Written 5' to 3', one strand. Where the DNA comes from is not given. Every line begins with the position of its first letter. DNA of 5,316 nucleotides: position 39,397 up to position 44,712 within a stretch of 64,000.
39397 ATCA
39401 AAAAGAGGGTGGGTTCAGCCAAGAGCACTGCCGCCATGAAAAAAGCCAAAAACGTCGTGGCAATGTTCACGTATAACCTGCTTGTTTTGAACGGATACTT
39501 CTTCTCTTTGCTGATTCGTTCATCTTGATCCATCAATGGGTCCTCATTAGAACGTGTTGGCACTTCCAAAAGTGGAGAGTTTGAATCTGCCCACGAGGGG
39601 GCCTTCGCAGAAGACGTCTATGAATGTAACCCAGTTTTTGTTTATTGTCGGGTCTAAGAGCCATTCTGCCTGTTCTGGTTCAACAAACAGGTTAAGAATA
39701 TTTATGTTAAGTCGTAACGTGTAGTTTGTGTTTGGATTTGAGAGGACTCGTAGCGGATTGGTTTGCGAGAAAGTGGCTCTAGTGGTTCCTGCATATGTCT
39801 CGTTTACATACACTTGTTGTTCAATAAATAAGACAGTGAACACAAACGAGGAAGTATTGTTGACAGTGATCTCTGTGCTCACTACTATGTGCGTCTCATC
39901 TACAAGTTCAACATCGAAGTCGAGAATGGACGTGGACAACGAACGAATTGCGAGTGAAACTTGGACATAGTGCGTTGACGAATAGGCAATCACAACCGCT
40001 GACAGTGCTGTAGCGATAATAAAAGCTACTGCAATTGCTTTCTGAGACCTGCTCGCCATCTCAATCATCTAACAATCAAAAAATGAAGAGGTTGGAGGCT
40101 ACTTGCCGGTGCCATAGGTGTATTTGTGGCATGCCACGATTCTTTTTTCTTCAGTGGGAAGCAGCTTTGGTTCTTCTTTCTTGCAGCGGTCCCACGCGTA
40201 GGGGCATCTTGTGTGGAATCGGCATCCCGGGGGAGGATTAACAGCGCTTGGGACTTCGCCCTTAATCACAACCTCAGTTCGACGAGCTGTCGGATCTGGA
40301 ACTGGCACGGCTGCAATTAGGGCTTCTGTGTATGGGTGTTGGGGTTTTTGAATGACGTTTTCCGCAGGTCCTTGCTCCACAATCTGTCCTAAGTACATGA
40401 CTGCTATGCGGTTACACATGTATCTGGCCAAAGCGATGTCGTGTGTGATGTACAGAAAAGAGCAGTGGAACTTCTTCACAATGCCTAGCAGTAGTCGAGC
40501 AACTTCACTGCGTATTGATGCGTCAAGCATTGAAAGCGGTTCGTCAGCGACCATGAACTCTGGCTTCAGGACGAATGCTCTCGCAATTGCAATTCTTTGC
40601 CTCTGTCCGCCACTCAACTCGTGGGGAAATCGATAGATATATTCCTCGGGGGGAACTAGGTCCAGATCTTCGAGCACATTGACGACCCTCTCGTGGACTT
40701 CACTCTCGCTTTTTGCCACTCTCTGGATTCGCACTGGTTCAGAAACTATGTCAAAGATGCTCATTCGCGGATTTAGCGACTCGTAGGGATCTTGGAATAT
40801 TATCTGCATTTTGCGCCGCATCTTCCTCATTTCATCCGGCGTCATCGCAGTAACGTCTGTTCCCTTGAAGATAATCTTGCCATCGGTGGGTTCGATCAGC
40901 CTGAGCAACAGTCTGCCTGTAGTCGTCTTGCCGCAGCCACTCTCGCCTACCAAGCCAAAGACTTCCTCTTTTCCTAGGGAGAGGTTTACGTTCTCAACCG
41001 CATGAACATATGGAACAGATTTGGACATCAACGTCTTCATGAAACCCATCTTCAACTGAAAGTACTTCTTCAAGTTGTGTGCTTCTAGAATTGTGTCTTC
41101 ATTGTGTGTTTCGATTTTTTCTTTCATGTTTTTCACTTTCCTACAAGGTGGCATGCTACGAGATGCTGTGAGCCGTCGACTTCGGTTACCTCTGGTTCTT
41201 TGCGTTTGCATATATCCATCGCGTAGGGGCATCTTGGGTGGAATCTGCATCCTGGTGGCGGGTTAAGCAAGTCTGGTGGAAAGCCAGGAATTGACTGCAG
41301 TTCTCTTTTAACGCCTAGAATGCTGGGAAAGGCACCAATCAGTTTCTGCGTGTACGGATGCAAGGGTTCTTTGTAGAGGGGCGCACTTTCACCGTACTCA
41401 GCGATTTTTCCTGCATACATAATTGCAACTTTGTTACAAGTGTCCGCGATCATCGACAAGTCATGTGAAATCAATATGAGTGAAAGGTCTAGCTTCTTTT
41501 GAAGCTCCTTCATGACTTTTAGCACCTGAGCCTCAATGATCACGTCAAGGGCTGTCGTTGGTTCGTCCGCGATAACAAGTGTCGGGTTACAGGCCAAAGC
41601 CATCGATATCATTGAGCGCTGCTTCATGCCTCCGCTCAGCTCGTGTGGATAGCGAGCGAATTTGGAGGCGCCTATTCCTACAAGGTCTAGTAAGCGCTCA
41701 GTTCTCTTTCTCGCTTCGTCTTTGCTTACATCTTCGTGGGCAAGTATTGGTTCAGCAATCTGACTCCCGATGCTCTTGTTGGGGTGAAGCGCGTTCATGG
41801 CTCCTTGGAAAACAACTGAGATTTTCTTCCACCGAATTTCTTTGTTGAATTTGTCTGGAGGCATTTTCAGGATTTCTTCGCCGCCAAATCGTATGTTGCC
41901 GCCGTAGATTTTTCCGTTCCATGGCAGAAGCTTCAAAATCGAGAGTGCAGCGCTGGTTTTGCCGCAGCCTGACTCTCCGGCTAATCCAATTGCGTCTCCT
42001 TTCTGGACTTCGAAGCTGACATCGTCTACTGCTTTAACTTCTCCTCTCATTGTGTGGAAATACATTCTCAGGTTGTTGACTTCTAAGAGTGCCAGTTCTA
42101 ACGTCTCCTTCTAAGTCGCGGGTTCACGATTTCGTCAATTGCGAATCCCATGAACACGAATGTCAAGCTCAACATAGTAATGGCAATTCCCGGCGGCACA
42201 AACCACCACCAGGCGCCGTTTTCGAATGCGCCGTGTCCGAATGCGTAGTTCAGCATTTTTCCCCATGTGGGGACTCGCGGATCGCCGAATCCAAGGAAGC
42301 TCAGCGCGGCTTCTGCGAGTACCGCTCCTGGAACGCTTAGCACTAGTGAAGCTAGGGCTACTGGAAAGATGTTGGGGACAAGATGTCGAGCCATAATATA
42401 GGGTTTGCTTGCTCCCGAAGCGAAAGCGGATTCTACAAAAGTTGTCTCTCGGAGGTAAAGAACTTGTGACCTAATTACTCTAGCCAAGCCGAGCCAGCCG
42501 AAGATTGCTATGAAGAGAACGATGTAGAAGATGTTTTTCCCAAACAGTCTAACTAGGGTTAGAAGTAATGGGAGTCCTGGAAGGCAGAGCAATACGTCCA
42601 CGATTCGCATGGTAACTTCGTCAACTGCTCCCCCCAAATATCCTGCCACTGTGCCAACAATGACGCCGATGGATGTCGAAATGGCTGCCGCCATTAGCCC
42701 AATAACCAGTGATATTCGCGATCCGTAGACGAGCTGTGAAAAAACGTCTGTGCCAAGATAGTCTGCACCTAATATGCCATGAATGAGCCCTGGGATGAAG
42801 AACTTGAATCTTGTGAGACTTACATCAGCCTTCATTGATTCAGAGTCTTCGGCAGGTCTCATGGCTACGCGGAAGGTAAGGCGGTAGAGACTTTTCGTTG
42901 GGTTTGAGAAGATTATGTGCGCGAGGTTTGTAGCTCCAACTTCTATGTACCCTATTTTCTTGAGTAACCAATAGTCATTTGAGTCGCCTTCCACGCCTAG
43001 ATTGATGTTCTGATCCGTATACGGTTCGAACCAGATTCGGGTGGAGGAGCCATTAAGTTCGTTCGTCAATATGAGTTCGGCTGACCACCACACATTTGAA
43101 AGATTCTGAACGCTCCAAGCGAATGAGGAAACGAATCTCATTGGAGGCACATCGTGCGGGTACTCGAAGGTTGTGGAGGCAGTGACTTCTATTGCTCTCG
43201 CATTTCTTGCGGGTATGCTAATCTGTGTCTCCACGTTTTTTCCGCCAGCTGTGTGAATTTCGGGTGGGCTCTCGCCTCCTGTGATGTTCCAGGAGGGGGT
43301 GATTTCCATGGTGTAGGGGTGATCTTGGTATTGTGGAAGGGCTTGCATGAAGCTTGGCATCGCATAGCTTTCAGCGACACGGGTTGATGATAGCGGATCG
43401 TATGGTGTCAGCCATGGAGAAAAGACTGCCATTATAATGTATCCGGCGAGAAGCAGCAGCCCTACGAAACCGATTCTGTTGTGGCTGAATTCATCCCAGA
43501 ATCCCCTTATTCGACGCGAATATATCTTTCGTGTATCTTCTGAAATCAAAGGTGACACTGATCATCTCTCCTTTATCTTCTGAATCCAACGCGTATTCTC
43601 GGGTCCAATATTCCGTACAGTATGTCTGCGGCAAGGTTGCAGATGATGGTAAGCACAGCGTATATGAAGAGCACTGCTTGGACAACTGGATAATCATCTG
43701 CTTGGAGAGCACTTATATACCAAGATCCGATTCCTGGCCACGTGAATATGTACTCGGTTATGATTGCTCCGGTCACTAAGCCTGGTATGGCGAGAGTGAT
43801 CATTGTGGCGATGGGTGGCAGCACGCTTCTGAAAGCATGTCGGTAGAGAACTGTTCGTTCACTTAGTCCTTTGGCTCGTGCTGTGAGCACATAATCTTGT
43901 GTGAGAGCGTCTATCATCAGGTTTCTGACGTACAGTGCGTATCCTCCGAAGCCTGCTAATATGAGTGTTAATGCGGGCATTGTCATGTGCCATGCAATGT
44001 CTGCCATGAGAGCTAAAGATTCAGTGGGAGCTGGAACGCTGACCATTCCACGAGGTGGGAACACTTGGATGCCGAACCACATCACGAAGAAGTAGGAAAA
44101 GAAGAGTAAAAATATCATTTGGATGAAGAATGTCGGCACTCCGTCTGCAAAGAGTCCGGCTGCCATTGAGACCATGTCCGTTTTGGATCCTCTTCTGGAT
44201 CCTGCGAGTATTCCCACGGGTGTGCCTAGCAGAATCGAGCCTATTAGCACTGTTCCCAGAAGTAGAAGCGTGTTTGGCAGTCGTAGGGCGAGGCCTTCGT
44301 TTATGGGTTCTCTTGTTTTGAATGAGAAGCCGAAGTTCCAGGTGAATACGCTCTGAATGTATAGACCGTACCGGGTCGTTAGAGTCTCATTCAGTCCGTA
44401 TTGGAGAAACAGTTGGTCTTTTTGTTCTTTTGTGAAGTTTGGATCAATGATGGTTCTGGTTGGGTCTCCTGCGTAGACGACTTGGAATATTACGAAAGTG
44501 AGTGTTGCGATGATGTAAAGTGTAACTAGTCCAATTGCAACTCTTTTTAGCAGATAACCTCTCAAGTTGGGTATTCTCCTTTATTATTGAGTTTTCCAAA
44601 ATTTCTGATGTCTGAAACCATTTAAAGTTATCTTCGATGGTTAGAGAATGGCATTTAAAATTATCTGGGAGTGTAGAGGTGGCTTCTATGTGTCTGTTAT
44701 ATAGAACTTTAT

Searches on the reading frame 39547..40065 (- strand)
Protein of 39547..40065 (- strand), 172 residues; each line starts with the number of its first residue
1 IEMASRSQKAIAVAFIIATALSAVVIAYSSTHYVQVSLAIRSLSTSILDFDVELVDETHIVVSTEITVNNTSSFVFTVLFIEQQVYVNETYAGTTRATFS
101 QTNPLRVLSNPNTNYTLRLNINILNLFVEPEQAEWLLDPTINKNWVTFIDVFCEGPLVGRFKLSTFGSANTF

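Call 8: search_protein_families(library=pfam, proteins=[window:39547-40065:-], max_evalue=0.001)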
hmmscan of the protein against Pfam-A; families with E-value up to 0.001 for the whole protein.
window:39547-40065:- (172 aa): 0 families
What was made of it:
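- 38690..40068 (-): Three small membrane ORFs (173, 154 and 136 aa) downstream of oppF, of unknown function, conserved with the opp genes. No Pfam hit for the 173-aa ORF (call 8).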

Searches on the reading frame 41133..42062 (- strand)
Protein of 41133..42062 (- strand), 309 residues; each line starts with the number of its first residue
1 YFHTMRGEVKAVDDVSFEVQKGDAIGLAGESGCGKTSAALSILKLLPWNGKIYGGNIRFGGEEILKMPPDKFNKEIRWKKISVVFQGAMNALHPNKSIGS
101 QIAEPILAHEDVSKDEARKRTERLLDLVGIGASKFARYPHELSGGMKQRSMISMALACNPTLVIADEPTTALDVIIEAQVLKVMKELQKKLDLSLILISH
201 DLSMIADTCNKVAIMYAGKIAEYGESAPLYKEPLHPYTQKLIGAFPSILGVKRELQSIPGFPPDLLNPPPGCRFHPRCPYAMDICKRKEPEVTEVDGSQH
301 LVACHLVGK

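Call 8: search_protein_families(library=pfam, proteins=[window:41133-42062:-], max_evalue=0.001)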
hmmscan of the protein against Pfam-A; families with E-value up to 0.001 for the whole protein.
window:41133-42062:- (309 aa): 3 families
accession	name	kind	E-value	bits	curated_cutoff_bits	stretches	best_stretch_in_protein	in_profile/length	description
PF00005.33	ABC_tran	-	3.2e-24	86.5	25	1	13-170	2-137/137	ABC transporter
PF08352.17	oligo_HPY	-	5.1e-20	72.1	27.1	1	222-285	2-65/65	Oligopeptide/dipeptide transporter, C-terminal region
PF02463.25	SMC_N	-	0.00086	19.2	40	0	133-213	135-210/220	RecF/RecN/SMC N terminal domain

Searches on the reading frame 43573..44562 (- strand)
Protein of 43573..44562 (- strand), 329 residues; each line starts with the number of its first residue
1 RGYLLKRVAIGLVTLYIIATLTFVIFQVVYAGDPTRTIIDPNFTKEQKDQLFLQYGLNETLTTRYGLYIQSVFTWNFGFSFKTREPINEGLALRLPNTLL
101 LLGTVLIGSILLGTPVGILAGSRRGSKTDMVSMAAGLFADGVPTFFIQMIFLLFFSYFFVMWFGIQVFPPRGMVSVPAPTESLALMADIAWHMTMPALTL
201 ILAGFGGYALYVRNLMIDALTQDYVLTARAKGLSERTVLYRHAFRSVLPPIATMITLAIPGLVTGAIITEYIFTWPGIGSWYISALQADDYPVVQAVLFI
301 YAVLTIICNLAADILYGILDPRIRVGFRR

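Call 8: search_protein_families(library=pfam, proteins=[window:43573-44562:-], max_evalue=0.001)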
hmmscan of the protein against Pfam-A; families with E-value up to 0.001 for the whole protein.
window:43573-44562:- (329 aa): 2 families
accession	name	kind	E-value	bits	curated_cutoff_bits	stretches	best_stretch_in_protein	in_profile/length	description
PF00528.27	BPD_transp_1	-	6.2e-41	140.6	26.4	1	113-324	1-183/184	Binding-protein-dependent transport system inner membrane component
PF19300.4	BPD_transp_1_N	-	3.2e-06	27.8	23.8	1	3-100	4-112/114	Binding-prot-dependent transport system membrane comp, N-term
